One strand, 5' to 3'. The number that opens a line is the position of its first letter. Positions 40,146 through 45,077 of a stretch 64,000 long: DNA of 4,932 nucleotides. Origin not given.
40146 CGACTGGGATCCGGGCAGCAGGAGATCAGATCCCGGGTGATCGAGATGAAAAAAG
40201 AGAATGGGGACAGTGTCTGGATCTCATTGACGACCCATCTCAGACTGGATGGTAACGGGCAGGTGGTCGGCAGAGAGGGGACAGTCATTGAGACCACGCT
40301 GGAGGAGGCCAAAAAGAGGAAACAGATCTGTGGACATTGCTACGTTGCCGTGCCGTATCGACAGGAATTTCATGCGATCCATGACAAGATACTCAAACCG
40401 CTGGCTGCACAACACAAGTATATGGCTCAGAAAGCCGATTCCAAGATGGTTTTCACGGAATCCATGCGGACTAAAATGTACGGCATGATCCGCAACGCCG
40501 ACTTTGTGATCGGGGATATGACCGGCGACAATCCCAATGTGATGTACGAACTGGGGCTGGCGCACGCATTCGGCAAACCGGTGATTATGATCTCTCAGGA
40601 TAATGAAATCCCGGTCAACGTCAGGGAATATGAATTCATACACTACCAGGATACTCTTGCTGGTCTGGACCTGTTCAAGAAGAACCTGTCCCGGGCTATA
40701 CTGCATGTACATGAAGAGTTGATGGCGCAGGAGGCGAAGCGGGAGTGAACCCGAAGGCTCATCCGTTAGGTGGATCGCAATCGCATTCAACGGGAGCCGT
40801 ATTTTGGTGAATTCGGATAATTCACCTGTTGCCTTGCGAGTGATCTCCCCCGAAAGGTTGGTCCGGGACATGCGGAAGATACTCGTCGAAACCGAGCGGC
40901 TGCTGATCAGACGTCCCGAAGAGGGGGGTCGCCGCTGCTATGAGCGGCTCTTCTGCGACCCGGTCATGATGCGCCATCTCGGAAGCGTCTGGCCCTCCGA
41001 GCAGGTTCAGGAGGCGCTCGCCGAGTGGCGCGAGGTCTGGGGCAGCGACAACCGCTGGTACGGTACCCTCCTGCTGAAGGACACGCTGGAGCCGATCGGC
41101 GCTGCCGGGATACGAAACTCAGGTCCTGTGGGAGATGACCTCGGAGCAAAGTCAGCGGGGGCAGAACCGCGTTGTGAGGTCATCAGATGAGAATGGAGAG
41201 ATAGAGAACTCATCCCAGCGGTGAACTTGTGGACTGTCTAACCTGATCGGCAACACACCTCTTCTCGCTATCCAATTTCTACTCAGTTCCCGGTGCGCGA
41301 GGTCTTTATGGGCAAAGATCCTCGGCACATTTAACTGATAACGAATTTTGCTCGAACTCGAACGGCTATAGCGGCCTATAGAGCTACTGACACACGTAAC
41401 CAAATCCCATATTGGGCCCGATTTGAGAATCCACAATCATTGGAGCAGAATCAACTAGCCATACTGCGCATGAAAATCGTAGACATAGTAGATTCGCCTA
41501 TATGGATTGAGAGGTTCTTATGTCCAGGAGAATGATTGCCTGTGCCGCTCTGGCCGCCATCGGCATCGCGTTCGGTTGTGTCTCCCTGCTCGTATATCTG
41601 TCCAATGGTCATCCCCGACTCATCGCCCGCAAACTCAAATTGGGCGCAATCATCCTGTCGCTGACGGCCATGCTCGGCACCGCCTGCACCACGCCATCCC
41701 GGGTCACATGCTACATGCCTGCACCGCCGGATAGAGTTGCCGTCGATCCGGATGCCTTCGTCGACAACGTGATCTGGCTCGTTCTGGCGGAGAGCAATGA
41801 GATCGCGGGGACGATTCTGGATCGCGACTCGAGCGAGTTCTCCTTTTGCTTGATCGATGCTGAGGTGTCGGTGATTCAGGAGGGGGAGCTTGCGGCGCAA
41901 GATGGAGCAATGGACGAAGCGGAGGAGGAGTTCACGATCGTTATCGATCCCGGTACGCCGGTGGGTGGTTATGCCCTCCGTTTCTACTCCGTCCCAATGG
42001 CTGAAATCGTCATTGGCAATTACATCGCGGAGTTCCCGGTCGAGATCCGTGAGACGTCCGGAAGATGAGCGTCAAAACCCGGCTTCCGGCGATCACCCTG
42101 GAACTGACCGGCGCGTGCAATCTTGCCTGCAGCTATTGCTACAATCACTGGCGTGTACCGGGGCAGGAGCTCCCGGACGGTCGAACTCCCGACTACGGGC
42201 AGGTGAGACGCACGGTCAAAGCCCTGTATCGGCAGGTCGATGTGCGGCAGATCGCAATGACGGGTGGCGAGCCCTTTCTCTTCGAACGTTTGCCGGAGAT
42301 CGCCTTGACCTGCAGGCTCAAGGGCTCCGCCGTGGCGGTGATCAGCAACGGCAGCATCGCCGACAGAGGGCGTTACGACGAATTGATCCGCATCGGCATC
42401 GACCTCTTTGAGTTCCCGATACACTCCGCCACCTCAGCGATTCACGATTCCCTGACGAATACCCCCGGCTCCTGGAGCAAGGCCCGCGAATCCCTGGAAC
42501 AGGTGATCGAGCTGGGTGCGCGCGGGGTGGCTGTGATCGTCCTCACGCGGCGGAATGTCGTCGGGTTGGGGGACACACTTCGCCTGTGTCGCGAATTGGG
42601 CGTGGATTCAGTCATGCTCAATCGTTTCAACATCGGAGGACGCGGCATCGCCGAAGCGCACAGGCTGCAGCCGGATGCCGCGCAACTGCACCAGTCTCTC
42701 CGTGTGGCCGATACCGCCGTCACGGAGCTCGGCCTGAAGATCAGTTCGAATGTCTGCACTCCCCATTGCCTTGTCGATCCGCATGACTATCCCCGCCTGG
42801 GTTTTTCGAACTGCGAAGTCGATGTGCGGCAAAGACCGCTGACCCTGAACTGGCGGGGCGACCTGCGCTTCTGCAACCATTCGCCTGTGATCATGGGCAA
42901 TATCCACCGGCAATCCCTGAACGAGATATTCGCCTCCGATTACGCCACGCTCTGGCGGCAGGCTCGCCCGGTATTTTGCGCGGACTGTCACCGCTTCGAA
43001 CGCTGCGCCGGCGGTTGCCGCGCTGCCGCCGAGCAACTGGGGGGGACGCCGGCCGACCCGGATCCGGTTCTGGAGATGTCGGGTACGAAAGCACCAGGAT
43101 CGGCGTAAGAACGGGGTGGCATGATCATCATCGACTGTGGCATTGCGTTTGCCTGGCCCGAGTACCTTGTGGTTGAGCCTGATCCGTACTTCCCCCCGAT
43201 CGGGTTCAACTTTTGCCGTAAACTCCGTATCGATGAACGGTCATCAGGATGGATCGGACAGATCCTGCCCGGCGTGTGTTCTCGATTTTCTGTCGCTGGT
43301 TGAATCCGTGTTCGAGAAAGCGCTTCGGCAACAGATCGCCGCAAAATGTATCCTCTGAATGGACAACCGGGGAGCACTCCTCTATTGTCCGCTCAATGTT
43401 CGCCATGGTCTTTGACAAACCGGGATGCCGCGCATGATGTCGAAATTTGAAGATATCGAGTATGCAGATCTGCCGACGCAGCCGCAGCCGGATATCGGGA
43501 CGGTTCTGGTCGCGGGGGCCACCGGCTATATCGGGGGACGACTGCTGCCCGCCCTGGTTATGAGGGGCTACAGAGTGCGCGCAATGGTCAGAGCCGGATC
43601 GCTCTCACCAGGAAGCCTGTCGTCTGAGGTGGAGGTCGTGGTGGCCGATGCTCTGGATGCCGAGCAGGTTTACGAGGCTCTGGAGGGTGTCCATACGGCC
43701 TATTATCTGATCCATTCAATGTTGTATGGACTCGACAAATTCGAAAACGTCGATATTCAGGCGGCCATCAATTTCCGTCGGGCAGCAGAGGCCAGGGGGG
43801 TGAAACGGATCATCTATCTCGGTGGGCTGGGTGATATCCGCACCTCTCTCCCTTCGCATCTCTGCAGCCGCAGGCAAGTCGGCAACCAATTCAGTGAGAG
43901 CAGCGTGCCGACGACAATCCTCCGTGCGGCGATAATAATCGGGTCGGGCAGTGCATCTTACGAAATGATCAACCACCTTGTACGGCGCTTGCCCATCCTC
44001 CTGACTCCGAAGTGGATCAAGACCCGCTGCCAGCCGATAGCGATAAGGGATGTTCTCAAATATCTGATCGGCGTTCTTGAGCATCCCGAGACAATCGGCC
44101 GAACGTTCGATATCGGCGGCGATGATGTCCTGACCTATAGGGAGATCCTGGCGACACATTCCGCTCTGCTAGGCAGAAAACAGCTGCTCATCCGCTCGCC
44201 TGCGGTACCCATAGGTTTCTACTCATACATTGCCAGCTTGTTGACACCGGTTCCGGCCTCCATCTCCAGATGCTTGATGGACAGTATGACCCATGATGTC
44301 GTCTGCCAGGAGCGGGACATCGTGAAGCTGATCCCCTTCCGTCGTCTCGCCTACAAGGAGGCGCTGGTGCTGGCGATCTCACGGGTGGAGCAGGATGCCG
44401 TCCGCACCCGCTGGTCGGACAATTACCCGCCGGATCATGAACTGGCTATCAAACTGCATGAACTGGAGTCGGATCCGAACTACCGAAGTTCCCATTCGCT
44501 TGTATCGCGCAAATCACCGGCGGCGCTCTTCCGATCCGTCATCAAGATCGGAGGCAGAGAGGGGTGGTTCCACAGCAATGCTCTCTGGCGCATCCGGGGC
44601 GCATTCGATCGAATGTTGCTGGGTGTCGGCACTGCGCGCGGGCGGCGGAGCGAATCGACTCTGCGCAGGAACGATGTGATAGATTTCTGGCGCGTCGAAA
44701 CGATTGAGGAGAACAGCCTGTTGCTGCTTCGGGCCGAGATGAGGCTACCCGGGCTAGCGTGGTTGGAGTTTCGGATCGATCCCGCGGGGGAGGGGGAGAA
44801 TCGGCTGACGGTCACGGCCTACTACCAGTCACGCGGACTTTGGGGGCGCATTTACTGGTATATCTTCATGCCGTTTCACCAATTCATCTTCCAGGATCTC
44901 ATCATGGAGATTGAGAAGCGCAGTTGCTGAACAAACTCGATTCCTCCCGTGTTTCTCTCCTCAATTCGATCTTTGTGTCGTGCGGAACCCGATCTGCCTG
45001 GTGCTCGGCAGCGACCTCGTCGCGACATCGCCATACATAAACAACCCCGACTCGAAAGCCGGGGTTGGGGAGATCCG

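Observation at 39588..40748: PAS-PAS sensor fused to a nucleoside-2-deoxyribosyltransferase-like / TIR-like Rossmann domain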

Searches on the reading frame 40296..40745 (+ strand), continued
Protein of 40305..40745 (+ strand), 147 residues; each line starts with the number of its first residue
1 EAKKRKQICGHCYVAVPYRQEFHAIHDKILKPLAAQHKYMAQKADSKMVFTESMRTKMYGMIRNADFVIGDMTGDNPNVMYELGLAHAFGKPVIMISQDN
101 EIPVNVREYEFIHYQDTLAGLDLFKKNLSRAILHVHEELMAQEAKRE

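Call 75: search_dna_similar(query=window:40326-40745:+, collection=plasmids, mode=protein, max_evalue=0.001, max_rows=25)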
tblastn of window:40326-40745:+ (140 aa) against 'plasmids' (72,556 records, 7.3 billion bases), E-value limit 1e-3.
Records with a match: 57; places in all: 63; records where one place covers at least 80% of the query: 11.
Best place of each record, by identity: <60% 57.
By first word of the organism name: Citrobacter 7; Serratia 5; Agrobacterium 3; Rhizobium 3; Klebsiella 3; Enterobacter 3; Salinibacter 2; Paraburkholderia 2; Pseudomonas 2; Acidithiobacillus 2; and 21 more.
By predicted mobility (MOB-suite, as given by PLSDB): non-mobilizable 22; conjugative 22; mobilizable 13.
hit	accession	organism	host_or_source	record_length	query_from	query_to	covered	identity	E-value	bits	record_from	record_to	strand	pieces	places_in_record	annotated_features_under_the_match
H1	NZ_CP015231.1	Tritonibacter mobilis F1926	cell culture,seawater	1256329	6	114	78%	38.2%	5e-18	86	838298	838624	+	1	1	record has no annotation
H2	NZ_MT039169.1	Serratia marcescens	-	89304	7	121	82%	35.3%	9e-12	68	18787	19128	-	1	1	hypothetical protein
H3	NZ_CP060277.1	Serratia ureilytica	plant,single cell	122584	7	121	82%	34.5%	1e-10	64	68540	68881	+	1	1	hypothetical protein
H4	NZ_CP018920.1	Serratia marcescens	Homo sapiens,University of Michigan ...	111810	7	121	82%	33.6%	3e-10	64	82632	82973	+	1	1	hypothetical protein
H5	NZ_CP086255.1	Brachybacterium halotolerans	Single cell,kimchi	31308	12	131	86%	30.7%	2e-6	53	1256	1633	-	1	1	hypothetical protein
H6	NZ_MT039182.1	Serratia proteamaculans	-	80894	7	115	78%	33.6%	4e-10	63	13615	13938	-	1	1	hypothetical protein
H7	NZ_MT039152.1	Serratia entomophila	-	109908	7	115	78%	33.6%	5e-10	63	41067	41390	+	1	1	hypothetical protein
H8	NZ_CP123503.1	Arsenophonus sp. aPb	Lysandra bellargus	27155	7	125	85%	30.0%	4e-7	55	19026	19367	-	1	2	hypothetical protein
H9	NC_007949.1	Polaromonas sp. JS666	-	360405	7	122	83%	30.8%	7e-7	54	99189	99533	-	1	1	hypothetical protein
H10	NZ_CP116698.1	Agrobacterium tumefaciens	Clematis,cell culture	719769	7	131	89%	28.3%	8e-10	62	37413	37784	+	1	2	hypothetical protein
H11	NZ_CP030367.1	Salinibacter ruber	-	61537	5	130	90%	27.6%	1e-9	62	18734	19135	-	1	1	hypothetical protein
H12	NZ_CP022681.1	Streptococcus respiraculi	Marmota himalayana,whole organism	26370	16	125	79%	31.3%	1e-6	53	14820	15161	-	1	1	hypothetical protein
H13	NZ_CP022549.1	Sphingorhabdus sp. YGSMI21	cell culture,West sea sediment in South ...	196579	7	113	76%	31.2%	3e-8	58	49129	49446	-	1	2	hypothetical protein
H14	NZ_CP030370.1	Salinibacter ruber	-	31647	5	124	86%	27.3%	1e-7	56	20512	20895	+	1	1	hypothetical protein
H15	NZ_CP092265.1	Levilactobacillus brevis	Fermented vegetables,Yeshanjun pickle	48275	17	125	78%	30.0%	2e-9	61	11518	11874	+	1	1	hypothetical protein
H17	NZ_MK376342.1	Pseudomonas sp.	-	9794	22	137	83%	27.3%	1e-4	48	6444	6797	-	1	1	TRAFs-binding domain-containing protein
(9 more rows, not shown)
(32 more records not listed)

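Call 76: search_dna_similar(query=window:40326-40745:+, collection=phages, mode=protein, max_evalue=0.001, max_rows=15)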
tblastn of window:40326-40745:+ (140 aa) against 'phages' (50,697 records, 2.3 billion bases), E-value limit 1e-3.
Records with a match: 51; places in all: 51; records where one place covers at least 80% of the query: 27.
Best place of each record, by identity: <60% 51.
By first word of the organism name: Streptococcus 18; Staphylococcus 16; Klebsiella 12; Enterococcus 2; Latilactobacillus 1; Bacteriophage 1; Dorea 1.
By host as written in the record: Klebsiella pneumoniae 10; Staphylococcus aureus 8; - 3; methicillin-resistant Staphylococcus aureus spa type t223 2; Staphylococcus aureus subsp. aureus RN4220 2; Enterococcus faecalis 2; Streptococcus mitis SF100 2; Streptococcus pneumoniae 10B00617 2; and 20 more.
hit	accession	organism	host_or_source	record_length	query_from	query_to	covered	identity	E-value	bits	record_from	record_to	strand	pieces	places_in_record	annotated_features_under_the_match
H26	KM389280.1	Staphylococcus phage Phi06_2986 B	-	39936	5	125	86%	31.8%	8e-11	64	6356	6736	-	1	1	record has no annotation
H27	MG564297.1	Staphylococcus phage UPMK_2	methicillin-resistant Staphylococcus ...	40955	5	125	86%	31.8%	9e-11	64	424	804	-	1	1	hypothetical protein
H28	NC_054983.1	Staphylococcus phage UPMK_2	methicillin-resistant Staphylococcus ...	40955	5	125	86%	31.8%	9e-11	64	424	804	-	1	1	hypothetical protein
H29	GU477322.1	Staphylococcus phage SAP-26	Staphylococcus aureus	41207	5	125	86%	31.8%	9e-11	64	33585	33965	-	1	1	hypothetical protein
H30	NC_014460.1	Staphylococcus phage SAP-26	Staphylococcus aureus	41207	5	125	86%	31.8%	9e-11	64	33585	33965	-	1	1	hypothetical protein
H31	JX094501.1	Staphylococcus phage SA13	Staphylococcus aureus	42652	5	125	86%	31.8%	9e-11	64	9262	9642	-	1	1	hypothetical protein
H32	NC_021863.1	Staphylococcus phage SA13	Staphylococcus aureus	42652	5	125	86%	31.8%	9e-11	64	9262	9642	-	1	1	hypothetical protein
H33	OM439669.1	Staphylococcus phage vB_SauS_760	Staphylococcus aureus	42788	5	125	86%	31.8%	9e-11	64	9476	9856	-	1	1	hypothetical protein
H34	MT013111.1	Staphylococcus phage SA75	Staphylococcus aureus subsp. aureus ...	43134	5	125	86%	31.8%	9e-11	64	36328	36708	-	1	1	hypothetical protein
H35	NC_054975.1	Staphylococcus phage SA75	Staphylococcus aureus subsp. aureus ...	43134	5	125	86%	31.8%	9e-11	64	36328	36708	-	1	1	hypothetical protein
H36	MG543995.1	Staphylococcus phage UPMK_1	methicillin-resistant Staphylococcus ...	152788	5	125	86%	31.8%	9e-11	64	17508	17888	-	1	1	hypothetical protein (x2)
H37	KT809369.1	Staphylococcus phage P630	Staphylococcus aureus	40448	5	125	86%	31.8%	1e-10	63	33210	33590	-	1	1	hypothetical protein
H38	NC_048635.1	Staphylococcus phage P630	Staphylococcus aureus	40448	5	125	86%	31.8%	1e-10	63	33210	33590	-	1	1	hypothetical protein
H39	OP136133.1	Staphylococcus phage phiSa2wa-st30.2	Staphylococcus aureus 19152 ST30-MRSA-IV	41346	5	125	86%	31.8%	1e-10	63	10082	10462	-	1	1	hypothetical protein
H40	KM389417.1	Staphylococcus phage Phi06_3106 B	-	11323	5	125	86%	31.8%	1e-10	63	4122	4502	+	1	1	record has no annotation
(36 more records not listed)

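Call 77: get_annotated_region(hit=H31, flank=3000)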
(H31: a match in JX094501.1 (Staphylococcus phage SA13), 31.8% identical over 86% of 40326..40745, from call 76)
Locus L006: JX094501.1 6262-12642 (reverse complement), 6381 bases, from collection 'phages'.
description: Staphylococcus phage SA13, complete genome.
organism: Staphylococcus phage SA13 (NCBI taxid 1195086)
taxonomy: Viruses; Duplodnaviria; Heunggongvirae; Uroviricota; Caudoviricetes; Azeredovirinae; Phietavirus; Phietavirus SA13
host: Staphylococcus aureus; source: -; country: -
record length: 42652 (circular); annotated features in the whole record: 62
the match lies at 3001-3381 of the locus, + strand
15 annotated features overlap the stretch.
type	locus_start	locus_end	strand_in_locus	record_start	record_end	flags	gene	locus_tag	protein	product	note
CDS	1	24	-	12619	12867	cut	-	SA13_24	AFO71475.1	hypothetical protein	-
CDS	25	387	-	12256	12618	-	-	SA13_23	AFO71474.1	hypothetical protein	-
CDS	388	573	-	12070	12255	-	-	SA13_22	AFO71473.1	hypothetical protein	-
CDS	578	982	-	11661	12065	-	-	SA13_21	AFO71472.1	hypothetical protein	-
CDS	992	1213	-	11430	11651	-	-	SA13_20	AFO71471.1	hypothetical protein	-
CDS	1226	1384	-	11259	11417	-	-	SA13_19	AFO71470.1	hypothetical protein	-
CDS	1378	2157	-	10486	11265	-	-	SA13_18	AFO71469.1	IstB-like ATP-binding protein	-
CDS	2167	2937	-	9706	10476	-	-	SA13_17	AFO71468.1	putative phage replication protein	-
CDS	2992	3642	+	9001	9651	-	-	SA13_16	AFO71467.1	hypothetical protein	-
CDS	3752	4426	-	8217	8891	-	-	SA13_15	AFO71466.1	hypothetical protein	-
CDS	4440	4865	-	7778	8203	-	-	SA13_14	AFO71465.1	putative single-stranded DNA-binding protein 2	-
CDS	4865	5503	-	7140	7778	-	-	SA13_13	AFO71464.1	putative single-stranded DNA-binding protein 1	-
CDS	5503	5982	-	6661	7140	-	-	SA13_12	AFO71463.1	hypothetical protein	similar to Siphovirus Gp157 family protein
CDS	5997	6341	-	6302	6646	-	-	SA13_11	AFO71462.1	hypothetical protein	-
CDS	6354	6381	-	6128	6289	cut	-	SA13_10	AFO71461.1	hypothetical protein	-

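Call 78: get_annotated_region(hit=H17, flank=4000)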
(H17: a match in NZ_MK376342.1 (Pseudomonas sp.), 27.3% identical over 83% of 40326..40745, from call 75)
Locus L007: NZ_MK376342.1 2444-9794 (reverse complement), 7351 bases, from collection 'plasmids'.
description: Pseudomonas sp. strain ANT_J7 plasmid pA7J1, complete sequence
organism: Pseudomonas sp. (NCBI taxid 306)
taxonomy: Bacteria; Pseudomonadota; Gammaproteobacteria; Pseudomonadales; Pseudomonadaceae; Pseudomonas; Pseudomonas sp.
host: -; source: -; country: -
typing (MOB-suite, as given by PLSDB): mobilizable; replicon rep_cluster_1730; relaxase MOBQ
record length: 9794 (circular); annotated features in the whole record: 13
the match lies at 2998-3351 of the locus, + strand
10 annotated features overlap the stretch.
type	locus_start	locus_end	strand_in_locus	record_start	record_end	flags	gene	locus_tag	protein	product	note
CDS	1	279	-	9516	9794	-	-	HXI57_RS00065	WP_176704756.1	hypothetical protein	-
CDS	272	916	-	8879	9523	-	-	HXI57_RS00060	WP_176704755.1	AAA family ATPase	-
CDS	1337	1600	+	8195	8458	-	-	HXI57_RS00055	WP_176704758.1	type II toxin-antitoxin system RelB/DinJ family antitoxin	GO:0006355 - regulation of DNA-templated transcription [Evidence IEA]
CDS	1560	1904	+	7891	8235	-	-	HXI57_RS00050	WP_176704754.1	type II toxin-antitoxin system YafQ family toxin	-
CDS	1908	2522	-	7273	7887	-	-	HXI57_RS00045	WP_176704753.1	recombinase family protein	GO:0006310 - DNA recombination [Evidence IEA]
CDS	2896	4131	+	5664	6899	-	-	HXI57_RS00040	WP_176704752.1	TRAFs-binding domain-containing protein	-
CDS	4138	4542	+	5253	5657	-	-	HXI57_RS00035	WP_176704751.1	TIR domain-containing protein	-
CDS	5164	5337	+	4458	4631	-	-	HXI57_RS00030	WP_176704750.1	hypothetical protein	-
CDS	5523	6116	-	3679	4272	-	-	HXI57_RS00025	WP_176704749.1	hypothetical protein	-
CDS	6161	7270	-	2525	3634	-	mobQ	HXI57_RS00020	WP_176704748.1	MobQ family relaxase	-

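Call 86: fold_search(model_id=the predicted structure, library=viral)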
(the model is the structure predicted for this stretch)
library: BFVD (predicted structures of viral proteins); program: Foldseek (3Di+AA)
matches with E <= 10: 959; with E <= 0.001: 19
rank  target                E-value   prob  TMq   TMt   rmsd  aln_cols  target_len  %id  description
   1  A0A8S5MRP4            5.4e-10  1.00  0.74  0.38   3.4       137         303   28  CMP/hydroxymethyl CMP hydrolase [Siphoviridae sp. ctD6g5]
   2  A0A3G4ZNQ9            1.0e-06  1.00  0.68  0.45   2.9       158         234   18  CD-NTase-associated protein 12/Pycsar effector protein TIR domain-containing protein [Terrestrivirus sp.]
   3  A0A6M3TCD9            4.9e-06  1.00  0.59  0.33   3.7       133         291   17  (no name in the UniProt tables at hand)
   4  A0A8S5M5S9            2.2e-05  1.00  0.61  0.61   3.4       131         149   15  Nucleoside 2-deoxyribosyltransferase [Podoviridae sp. ctaNW81]
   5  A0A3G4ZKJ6            4.7e-05  1.00  0.65  0.32   4.8       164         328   13  Uncharacterized protein [Terrestrivirus sp.]
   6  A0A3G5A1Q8            5.4e-05  1.00  0.58  0.58   7.4       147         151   17  Nucleoside 2-deoxyribosyltransferase [Harvfovirus sp.]
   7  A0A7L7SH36            6.9e-05  1.00  0.60  0.62   4.2       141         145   13  Deoxyuridine triphosphatase [Gordonia phage Archimedes]
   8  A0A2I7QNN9            1.1e-04  1.00  0.58  0.49   4.8       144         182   12  (no name in the UniProt tables at hand)
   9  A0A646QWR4            1.1e-04  1.00  0.60  0.61   4.5       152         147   10  (no name in the UniProt tables at hand)
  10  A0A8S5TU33            1.4e-04  1.00  0.64  0.30   5.9       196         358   11  Deoxyribosyltransferase [Siphoviridae sp. ctYcY12]
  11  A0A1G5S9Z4            1.9e-04  1.00  0.50  0.38   5.2       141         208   18  (no name in the UniProt tables at hand)
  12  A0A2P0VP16            2.1e-04  1.00  0.69  0.12   4.5       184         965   10  TIR/WD40 domain-containing protein [Tetraselmis virus 1]
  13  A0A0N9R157            2.4e-04  1.00  0.57  0.37   5.4       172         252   14  Toll-like receptor [Chrysochromulina ericina virus CeV-01B]
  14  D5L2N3                2.6e-04  1.00  0.50  0.55   5.2       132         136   19  Nucleotidyl transferase [uncultured virus]
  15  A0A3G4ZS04            2.9e-04  1.00  0.63  0.54   3.3       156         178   18  Uncharacterized protein [Terrestrivirus sp.]
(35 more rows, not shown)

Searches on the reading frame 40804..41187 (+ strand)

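Call 13: search_protein_families(library=pfam, proteins=[window:40804-41187:+], max_evalue=0.001)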
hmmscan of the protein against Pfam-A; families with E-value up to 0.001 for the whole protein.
window:40804-41187:+ (128 aa): 1 family
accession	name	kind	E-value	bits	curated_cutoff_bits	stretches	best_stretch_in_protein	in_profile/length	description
PF13302.13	Acetyltransf_3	-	0.00034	21.8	25.4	1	32-109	1-77/138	Acetyltransferase (GNAT) domain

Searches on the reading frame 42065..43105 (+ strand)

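Call 13: search_protein_families(library=pfam, proteins=[window:42065-43105:+], max_evalue=0.001)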
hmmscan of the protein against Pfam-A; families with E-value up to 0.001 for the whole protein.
window:42065-43105:+ (347 aa): 2 families
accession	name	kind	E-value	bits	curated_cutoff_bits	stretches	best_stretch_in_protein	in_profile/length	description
PF04055.27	Radical_SAM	-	8.5e-20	72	29.5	1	13-161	2-151/166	Radical SAM superfamily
PF13186.11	SPASM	-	6.6e-08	33.2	21.5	1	255-309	4-67/67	Iron-sulfur cluster-binding domain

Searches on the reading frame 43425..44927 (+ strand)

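Call 13: search_protein_families(library=pfam, proteins=[window:43425-44927:+], max_evalue=0.001)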
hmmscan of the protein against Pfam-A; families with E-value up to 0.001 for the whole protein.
window:43425-44927:+ (501 aa): 5 families
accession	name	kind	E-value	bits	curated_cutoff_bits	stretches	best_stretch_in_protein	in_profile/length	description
PF11066.14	DUF2867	-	3.7e-31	108.8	27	1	352-490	6-140/142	Protein of unknown function (DUF2867)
PF05368.20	NmrA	-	4.7e-16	59.7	27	1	26-252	4-237/298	NmrA-like family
PF13460.12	NAD_binding_10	-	7.8e-14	52.4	27.2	1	31-136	1-100/184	NAD(P)H-binding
PF01370.27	Epimerase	-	2.2e-08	34.2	20.9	1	27-133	1-114/240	NAD dependent epimerase/dehydratase family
PF01073.25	3Beta_HSD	-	6.3e-05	22.6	22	1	28-132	1-114/280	3-beta hydroxysteroid dehydrogenase/isomerase family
